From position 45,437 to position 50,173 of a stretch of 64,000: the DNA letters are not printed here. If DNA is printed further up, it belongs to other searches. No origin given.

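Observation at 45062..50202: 5.1 kb carrying a Type ISP-like R-M enzyme plus a repeat cluster is inserted between thiB and thiP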

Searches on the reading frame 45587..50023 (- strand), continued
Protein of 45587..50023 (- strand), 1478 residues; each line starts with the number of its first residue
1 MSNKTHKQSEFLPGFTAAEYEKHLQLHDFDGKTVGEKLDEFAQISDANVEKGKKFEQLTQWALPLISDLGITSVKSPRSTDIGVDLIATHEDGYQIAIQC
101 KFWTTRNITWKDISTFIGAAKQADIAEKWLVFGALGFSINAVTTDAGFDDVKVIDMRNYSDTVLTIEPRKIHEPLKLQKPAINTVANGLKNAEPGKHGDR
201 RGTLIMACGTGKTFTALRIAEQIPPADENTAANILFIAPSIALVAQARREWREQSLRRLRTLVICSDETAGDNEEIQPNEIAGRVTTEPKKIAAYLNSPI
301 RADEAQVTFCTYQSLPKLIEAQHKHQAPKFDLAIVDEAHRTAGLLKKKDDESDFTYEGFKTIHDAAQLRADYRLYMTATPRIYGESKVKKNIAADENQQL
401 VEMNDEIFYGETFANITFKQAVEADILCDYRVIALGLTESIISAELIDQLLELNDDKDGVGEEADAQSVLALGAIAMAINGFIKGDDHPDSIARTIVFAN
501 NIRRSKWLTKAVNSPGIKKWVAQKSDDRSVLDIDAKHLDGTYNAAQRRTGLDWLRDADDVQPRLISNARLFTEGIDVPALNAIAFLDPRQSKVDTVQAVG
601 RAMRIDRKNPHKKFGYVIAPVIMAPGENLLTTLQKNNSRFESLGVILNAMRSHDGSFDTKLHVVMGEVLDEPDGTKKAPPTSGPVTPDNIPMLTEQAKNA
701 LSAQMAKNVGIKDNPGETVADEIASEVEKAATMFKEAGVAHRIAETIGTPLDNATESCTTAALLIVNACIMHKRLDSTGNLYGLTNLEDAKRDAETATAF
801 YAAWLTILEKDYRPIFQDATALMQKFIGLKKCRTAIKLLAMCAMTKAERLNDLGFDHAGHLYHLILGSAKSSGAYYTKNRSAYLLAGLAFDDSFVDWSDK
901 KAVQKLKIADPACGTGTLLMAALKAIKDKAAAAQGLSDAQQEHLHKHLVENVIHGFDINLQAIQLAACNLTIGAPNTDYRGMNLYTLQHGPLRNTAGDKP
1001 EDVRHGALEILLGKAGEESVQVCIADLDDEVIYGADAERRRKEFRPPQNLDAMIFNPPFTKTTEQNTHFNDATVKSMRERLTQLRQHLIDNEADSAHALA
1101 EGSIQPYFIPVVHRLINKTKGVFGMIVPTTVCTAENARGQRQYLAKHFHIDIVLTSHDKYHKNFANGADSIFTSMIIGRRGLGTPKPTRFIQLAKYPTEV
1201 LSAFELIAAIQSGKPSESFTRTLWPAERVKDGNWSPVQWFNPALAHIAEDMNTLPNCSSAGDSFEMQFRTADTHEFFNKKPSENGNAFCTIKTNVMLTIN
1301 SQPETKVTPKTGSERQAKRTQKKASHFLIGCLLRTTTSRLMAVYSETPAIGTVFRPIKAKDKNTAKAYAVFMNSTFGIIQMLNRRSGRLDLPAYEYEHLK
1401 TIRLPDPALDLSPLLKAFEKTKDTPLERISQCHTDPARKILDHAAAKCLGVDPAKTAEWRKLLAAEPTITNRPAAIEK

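Call 73: get_annotated_region(hit=H4, flank=4000)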
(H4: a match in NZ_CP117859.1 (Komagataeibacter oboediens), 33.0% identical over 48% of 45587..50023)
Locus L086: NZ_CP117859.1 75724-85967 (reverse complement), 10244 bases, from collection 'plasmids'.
description: Komagataeibacter oboediens strain NCIB 8034 plasmid pKOB1, complete sequence
organism: Komagataeibacter oboediens (NCBI taxid 65958)
taxonomy: Bacteria; Pseudomonadota; Alphaproteobacteria; Rhodospirillales; Acetobacteraceae; Komagataeibacter; Komagataeibacter oboediens
host: -; source: Cell culture; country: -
typing (MOB-suite, as given by PLSDB): conjugative; relaxase MOBF,MOBP; mating-pair formation MPF_I
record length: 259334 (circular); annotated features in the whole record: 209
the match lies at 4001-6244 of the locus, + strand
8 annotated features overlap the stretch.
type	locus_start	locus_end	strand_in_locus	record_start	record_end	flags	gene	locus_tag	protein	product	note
CDS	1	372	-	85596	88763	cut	-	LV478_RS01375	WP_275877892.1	error-prone DNA polymerase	-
CDS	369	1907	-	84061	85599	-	-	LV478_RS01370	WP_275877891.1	DNA polymerase Y family protein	-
CDS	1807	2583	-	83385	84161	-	-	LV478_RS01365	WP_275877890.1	ImuA family protein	-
CDS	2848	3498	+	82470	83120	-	-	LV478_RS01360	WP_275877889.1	SOS response-associated peptidase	GO:0018142 - obsolete protein-DNA covalent cross-linking [Evidence IEA]; GO:0009432 - SOS response [Evidence IEA]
CDS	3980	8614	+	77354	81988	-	-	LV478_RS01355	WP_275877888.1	type ISP restriction/modification enzyme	-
CDS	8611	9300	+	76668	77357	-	-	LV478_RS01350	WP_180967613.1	type ISP restriction/modification enzyme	-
CDS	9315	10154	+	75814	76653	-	-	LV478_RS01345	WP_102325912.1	nucleotide-binding protein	-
CDS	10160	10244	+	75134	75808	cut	-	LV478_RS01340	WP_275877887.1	hypothetical protein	-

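Call 75: search_protein_families(library=pfam, proteins=[L086:3980-8614:+], max_evalue=0.001)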
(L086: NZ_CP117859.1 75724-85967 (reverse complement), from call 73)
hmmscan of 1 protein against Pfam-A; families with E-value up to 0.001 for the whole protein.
L086:3980-8614:+ (1544 aa): 9 families
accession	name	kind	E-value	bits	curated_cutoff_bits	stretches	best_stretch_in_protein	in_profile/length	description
PF22240.1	ISP_coupler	-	4.1e-49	166.6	27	1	730-854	1-124/126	Type ISP restriction-modification enzyme, coupler domain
PF13156.12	Mrr_cat_2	-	8.2e-47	158.7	22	1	34-156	1-123/127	Restriction endonuclease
PF18135.7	Type_ISP_C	-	1.6e-45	156.1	25.9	2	1233-1407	2-159/342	Type ISP C-terminal specificity domain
PF04851.21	ResIII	-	6.1e-27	95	22.5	1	165-366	2-163/164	Type III restriction enzyme, res subunit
PF04471.18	Mrr_cat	-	2e-09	38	21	1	54-143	25-111/115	Restriction endonuclease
PF00270.35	DEAD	-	8e-09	35.9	26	1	169-365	2-160/167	DEAD/DEAH box helicase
PF00271.37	Helicase_C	-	5.5e-08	33.5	23.5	1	522-595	40-109/110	Helicase conserved C-terminal domain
PF02384.22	N6_Mtase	-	2.3e-06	27.6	20.4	1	860-1039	5-148/311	N-6 DNA Methylase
PF07669.17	Eco57I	-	3.6e-05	24.4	25.3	1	1006-1120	61-165/171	Eco57I restriction-modification methylase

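Call 76: get_annotated_region(hit=H13, flank=4000)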
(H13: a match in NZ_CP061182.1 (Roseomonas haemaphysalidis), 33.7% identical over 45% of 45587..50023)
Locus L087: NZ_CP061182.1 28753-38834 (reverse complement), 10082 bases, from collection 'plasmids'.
description: Roseomonas haemaphysalidis strain 546 plasmid p546-5
organism: Roseomonas haemaphysalidis (NCBI taxid 2768162)
taxonomy: Bacteria; Pseudomonadota; Alphaproteobacteria; Rhodospirillales; Acetobacteraceae; Roseomonas; Roseomonas haemaphysalidis
host: -; source: tick,pure culture; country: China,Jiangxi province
typing (MOB-suite, as given by PLSDB): non-mobilizable
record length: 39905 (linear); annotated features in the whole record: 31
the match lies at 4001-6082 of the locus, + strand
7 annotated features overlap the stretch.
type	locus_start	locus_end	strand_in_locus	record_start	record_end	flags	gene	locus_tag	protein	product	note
CDS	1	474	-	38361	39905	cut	istA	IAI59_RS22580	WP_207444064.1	IS21 family transposase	-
CDS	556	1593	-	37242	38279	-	-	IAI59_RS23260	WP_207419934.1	VapE domain-containing protein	-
CDS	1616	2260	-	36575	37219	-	-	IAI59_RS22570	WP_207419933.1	hypothetical protein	-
CDS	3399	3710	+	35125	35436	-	-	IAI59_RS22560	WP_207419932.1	hypothetical protein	-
CDS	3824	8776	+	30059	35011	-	-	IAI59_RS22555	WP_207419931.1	type ISP restriction/modification enzyme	-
CDS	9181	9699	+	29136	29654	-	-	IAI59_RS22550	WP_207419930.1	hypothetical protein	-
CDS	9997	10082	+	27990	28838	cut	-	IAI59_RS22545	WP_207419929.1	hypothetical protein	-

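Call 77: get_annotated_region(hit=H14, flank=4000)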
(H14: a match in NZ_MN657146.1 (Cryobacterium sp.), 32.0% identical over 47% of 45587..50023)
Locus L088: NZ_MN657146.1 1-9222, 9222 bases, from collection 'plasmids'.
description: Cryobacterium sp. strain ANT_H28B plasmid pA28BH2, complete sequence
organism: Cryobacterium sp. (NCBI taxid 1926290)
taxonomy: Bacteria; Actinomycetota; Actinomycetes; Micrococcales; Microbacteriaceae; Cryobacterium; Cryobacterium sp.
host: -; source: -; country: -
typing (MOB-suite, as given by PLSDB): mobilizable; relaxase MOBF
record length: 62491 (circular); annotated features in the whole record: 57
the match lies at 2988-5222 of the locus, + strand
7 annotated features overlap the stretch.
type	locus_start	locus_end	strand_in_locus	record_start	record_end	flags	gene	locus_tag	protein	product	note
CDS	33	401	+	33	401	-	-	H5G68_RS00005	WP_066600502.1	single-stranded DNA-binding protein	-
CDS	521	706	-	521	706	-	-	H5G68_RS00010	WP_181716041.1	hypothetical protein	-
CDS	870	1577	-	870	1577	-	-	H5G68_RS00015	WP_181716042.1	hypothetical protein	-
CDS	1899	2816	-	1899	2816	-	-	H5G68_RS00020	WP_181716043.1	hypothetical protein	-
CDS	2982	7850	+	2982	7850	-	-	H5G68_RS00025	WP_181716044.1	type ISP restriction/modification enzyme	-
CDS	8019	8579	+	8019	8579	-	-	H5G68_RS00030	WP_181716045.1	recombinase family protein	GO:0006310 - DNA recombination [Evidence IEA]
CDS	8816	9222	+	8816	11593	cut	-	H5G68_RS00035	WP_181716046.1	heavy metal translocating P-type ATPase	-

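Call 78: get_annotated_region(hit=H1, flank=4000)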
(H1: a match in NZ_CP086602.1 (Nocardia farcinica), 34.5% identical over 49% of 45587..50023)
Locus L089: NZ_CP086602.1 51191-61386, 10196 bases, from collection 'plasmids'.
description: Nocardia farcinica strain SZ 1509 plasmid unnamed3, complete sequence
organism: Nocardia farcinica (NCBI taxid 37329)
taxonomy: Bacteria; Actinomycetota; Actinomycetes; Mycobacteriales; Nocardiaceae; Nocardia; Nocardia farcinica
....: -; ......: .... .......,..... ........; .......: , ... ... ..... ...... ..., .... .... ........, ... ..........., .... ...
typing (MOB-suite, as given by PLSDB): mobilizable; relaxase MOBP
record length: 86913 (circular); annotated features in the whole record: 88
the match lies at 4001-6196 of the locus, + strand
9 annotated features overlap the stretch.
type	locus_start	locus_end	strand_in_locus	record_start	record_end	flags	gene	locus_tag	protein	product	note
CDS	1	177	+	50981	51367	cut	-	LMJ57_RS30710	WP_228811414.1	site-specific integrase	GO:0015074 - DNA integration [Evidence IEA]; GO:0006310 - DNA recombination [Evidence IEA]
CDS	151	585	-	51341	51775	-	-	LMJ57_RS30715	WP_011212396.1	DUF6640 family protein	-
CDS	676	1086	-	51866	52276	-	-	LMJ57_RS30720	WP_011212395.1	arsenate reductase ArsC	-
CDS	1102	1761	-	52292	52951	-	-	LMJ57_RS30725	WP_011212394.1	arsenate reductase ArsC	-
CDS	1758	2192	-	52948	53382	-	-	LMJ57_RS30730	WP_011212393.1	low molecular weight phosphatase family protein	-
CDS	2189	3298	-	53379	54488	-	arsB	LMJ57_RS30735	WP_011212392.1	ACR3 family arsenite efflux transporter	-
CDS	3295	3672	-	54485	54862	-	-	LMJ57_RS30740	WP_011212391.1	metalloregulator ArsR/SmtB family transcription factor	GO:0006355 - regulation of DNA-templated transcription [Evidence IEA]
CDS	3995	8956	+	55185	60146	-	-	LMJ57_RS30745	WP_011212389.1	DEAD/DEAH box helicase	-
CDS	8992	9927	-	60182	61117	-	-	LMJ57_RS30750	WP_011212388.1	tyrosine-type recombinase/integrase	GO:0015074 - DNA integration [Evidence IEA]; GO:0006310 - DNA recombination [Evidence IEA]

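Call 79: get_annotated_region(hit=H7, flank=4000)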
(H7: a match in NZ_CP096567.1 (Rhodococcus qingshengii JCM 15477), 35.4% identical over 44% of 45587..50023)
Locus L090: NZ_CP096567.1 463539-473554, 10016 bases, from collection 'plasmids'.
description: Rhodococcus qingshengii JCM 15477 strain djl-6 plasmid pdjl-6-4, complete sequence
organism: Rhodococcus qingshengii JCM 15477 (NCBI taxid 1303681)
taxonomy: Bacteria; Actinomycetota; Actinomycetes; Mycobacteriales; Nocardiaceae; Rhodococcus; Rhodococcus qingshengii; Rhodococcus qingshengii JCM 15477
host: -; source: sandy loam,soil; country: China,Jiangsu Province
typing (MOB-suite, as given by PLSDB): mobilizable; relaxase MOBP
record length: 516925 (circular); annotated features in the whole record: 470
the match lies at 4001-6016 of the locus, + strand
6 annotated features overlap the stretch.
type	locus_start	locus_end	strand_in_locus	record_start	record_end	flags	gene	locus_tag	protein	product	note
CDS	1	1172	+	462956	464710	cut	arsA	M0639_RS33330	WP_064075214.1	arsenical pump-driving ATPase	GO:0071722 - detoxification of arsenic-containing substance [Evidence IEA]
CDS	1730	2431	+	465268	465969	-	-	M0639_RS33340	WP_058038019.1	hypothetical protein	-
CDS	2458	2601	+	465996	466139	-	-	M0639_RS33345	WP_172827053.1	hypothetical protein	-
CDS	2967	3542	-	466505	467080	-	-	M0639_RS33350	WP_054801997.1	hypothetical protein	-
CDS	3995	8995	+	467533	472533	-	-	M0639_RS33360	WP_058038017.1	DEAD/DEAH box helicase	-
CDS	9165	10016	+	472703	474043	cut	-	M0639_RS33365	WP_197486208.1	hypothetical protein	-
